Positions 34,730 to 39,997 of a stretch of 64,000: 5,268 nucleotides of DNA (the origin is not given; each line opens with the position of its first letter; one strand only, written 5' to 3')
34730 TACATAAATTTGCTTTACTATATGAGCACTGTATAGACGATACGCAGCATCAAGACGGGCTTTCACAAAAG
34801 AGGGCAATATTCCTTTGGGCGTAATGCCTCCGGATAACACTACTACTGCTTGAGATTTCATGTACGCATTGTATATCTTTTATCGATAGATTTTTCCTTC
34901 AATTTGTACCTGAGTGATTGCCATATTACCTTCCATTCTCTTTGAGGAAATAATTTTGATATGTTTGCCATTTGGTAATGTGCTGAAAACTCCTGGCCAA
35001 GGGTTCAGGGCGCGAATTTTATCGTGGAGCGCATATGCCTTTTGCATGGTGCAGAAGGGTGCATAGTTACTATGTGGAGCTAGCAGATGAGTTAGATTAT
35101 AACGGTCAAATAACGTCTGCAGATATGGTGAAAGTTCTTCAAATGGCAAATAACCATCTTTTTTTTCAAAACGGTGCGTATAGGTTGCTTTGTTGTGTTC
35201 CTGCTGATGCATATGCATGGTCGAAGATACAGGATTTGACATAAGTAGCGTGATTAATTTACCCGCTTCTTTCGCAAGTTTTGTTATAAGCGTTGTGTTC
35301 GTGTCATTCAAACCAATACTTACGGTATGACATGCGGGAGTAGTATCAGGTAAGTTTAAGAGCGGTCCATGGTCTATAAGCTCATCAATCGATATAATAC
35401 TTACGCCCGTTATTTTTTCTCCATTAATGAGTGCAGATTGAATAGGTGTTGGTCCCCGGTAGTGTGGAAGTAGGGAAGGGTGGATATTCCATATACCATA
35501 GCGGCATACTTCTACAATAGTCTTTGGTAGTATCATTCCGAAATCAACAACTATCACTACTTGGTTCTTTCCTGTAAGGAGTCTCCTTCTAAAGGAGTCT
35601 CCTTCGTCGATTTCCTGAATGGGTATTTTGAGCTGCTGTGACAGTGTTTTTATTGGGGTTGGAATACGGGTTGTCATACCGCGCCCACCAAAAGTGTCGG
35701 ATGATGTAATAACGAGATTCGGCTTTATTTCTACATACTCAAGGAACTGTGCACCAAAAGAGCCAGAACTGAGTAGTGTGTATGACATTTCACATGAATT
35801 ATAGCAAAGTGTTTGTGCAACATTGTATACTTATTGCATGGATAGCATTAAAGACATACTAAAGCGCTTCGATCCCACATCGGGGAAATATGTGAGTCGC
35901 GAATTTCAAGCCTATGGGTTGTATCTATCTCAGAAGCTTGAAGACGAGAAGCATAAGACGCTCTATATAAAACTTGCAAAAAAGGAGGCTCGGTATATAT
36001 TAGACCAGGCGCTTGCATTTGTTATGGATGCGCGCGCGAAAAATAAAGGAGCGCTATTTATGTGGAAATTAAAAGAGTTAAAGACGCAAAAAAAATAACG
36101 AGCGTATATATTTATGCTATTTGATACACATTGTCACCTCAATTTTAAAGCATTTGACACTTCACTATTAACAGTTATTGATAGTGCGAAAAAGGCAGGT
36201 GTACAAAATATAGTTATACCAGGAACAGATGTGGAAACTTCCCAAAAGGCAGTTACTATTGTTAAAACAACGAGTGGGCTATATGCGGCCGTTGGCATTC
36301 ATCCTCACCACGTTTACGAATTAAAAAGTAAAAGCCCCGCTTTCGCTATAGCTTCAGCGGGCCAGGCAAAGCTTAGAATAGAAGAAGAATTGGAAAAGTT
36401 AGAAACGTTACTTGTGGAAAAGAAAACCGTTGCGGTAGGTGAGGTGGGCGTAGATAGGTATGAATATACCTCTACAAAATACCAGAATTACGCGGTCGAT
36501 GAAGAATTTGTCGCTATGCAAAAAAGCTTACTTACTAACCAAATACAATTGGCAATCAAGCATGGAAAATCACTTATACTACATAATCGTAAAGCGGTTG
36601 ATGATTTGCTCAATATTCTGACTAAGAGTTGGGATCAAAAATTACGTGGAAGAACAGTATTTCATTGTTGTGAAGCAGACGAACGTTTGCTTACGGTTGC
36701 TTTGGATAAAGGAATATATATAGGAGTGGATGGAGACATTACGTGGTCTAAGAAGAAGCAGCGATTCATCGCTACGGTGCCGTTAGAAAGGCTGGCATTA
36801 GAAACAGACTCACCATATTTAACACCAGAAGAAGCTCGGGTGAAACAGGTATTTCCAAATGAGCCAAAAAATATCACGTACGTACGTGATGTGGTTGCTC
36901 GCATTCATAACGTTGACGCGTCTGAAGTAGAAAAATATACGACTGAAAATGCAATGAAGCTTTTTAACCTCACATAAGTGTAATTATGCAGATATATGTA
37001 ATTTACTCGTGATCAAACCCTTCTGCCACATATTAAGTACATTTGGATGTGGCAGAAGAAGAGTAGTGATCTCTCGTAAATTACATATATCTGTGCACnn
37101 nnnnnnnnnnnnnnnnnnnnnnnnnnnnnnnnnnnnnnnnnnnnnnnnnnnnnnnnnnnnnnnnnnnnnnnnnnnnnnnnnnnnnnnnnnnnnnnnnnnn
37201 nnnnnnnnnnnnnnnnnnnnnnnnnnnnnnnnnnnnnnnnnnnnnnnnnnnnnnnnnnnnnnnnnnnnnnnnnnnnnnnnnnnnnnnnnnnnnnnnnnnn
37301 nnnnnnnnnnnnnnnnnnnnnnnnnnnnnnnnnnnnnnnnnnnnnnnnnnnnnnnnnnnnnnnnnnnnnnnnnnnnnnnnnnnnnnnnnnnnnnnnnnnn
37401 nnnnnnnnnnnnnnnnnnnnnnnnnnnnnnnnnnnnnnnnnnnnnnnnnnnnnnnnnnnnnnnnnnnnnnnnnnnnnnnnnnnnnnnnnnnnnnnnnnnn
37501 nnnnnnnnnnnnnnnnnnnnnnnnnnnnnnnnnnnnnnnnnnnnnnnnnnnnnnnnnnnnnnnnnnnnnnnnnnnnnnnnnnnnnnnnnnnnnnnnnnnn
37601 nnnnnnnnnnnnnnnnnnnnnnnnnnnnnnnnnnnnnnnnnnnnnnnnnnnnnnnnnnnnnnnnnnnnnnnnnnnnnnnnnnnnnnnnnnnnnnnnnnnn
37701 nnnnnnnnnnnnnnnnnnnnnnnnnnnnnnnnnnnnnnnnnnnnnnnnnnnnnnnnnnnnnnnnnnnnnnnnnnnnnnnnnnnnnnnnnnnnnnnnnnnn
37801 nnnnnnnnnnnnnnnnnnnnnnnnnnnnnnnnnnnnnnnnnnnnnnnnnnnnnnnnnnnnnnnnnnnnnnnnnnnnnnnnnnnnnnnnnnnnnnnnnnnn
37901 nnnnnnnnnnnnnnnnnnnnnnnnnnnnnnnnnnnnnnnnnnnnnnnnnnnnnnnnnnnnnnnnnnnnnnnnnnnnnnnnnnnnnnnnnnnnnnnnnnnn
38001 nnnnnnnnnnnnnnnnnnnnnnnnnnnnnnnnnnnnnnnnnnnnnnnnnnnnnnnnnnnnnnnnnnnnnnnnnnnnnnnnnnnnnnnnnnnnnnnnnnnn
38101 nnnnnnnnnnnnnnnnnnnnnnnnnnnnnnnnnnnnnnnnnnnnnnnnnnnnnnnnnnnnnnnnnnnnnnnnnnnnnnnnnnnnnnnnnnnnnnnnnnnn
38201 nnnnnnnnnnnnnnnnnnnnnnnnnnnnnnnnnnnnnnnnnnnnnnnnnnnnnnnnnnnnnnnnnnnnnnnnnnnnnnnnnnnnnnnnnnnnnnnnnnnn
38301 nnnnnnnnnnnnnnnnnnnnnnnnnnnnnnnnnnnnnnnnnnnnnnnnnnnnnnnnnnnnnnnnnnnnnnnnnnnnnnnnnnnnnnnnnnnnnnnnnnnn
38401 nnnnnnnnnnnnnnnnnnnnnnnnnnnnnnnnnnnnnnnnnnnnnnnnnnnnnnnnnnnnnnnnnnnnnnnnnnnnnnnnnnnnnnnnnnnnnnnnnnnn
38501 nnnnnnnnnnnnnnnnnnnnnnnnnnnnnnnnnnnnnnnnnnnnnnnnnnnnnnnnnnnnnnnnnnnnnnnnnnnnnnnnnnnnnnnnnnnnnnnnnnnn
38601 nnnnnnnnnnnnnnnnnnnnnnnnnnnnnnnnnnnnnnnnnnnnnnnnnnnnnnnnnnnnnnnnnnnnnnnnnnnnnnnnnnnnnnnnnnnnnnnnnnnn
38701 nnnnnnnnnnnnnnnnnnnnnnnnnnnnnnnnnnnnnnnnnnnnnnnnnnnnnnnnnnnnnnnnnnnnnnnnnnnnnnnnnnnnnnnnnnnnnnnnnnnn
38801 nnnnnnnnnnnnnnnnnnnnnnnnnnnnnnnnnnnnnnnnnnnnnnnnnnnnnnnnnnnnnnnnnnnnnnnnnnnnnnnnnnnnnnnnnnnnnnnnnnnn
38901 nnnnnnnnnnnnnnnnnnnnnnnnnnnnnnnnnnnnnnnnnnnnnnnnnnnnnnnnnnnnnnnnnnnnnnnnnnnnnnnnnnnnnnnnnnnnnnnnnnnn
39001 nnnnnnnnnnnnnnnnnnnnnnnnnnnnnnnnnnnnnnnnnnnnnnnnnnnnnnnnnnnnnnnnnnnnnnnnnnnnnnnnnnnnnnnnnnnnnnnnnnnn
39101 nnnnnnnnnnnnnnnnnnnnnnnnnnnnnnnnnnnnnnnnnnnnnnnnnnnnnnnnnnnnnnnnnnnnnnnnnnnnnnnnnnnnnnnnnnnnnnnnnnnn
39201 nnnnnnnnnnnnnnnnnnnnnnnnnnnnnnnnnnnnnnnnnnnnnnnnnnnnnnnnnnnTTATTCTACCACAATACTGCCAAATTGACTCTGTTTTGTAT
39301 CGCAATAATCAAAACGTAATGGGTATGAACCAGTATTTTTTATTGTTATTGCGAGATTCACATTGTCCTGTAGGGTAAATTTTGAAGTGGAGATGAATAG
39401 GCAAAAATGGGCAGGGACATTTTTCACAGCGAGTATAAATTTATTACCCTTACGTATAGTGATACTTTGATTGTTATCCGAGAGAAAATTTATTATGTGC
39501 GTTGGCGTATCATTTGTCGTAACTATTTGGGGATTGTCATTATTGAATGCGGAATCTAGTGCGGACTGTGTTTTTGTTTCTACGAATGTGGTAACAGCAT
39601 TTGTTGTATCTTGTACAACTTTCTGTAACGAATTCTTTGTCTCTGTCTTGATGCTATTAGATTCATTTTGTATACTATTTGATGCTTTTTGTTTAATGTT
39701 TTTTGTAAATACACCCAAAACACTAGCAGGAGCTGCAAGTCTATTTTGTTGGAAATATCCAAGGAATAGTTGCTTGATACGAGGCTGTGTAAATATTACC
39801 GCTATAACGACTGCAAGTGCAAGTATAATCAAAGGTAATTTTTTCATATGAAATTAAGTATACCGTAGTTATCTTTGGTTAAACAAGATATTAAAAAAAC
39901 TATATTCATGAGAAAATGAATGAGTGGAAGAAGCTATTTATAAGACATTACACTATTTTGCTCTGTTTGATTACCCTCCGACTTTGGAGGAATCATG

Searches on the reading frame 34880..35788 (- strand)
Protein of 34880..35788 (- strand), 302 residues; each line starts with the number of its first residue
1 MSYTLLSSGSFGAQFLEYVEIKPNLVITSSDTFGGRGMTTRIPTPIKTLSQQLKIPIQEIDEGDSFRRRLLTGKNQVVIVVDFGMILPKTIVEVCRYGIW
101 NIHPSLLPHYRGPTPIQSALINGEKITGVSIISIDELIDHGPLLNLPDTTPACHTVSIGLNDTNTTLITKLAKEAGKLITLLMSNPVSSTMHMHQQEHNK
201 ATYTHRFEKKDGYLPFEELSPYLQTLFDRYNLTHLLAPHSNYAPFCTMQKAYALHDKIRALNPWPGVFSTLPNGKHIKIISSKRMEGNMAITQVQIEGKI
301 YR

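Call 113: search_protein_families(library=ncbifam, proteins=[window:34880-35788:-], max_evalue=0.00001)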
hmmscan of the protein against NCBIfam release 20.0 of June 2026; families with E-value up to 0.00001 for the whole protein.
window:34880-35788:- (302 aa): 7 families
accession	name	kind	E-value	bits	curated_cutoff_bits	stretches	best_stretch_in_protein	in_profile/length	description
TIGR00460.1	fmt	equivalog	3e-43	148.1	201.5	1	25-220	29-218/315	methionyl-tRNA formyltransferase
NF005998.1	PRK08125.1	equivalog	1.6e-22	79.7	777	1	73-221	74-215/649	bifunctional UDP-4-amino-4-deoxy-L-arabinose formyltransferase/UDP-glucuronic acid oxidase ArnA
NF005414.0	PRK06988.1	equivalog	1.5e-17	63.5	316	1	50-217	51-213/311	formyltransferase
TIGR00639.1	PurN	equivalog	7.8e-12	45.1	150.1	1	66-144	71-149/192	phosphoribosylglycinamide formyltransferase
NF004684.0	PRK06027.1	subfamily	3.1e-07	30.4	223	1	74-145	165-236/286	formyltetrahydrofolate deformylase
NF005755.0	PRK07579.1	equivalog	1.5e-06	28.2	238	1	70-145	61-133/245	dTDP-4-amino-4,6-dideoxyglucose formyltransferase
TIGR00655.1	PurU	equivalog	1.7e-06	27.9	285.95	1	74-155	160-240/280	formyltetrahydrofolate deformylase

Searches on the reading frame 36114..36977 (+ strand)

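Call 113: search_protein_families(library=ncbifam, proteins=[window:36114-36977:+], max_evalue=0.00001)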
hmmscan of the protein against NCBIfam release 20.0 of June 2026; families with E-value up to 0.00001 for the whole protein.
window:36114-36977:+ (287 aa): 5 families
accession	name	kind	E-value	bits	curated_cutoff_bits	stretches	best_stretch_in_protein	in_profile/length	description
TIGR00010.1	TIGR00010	subfamily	2.6e-58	197.4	206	1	2-285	1-252/253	YchF/TatD family DNA exonuclease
NF007745.0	PRK10425.1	equivalog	4.7e-35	121.1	395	1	3-286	2-258/260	3'-5' ssDNA/RNA exonuclease TatD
NF008522.0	PRK11449.1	equivalog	6.2e-29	100.9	481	1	3-286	6-258/259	metal-dependent hydrolase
NF008075.0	PRK10812.1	equivalog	1.6e-26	93.2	438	1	2-286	3-256/265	metal-dependent hydrolase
NF041926.1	QatD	equivalog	2.1e-23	82.7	230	1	4-283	1-239/239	Qat anti-phage system TatD family nuclease QatD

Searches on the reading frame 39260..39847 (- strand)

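Call 3: search_protein_families(library=pfam, proteins=[window:39260-39847:-], max_evalue=0.1)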
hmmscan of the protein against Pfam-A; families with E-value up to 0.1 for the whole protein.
window:39260-39847:- (195 aa): 1 family
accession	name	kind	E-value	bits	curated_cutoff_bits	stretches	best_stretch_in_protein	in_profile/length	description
PF04222.17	DUF416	-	0.07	13.1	23.7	1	59-127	96-164/188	Protein of unknown function (DUF416)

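Call 4: search_protein_families(library=ncbifam, proteins=[window:39260-39847:-], max_evalue=0.1)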
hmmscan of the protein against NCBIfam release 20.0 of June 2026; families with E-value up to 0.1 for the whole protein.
window:39260-39847:- (195 aa): 0 families
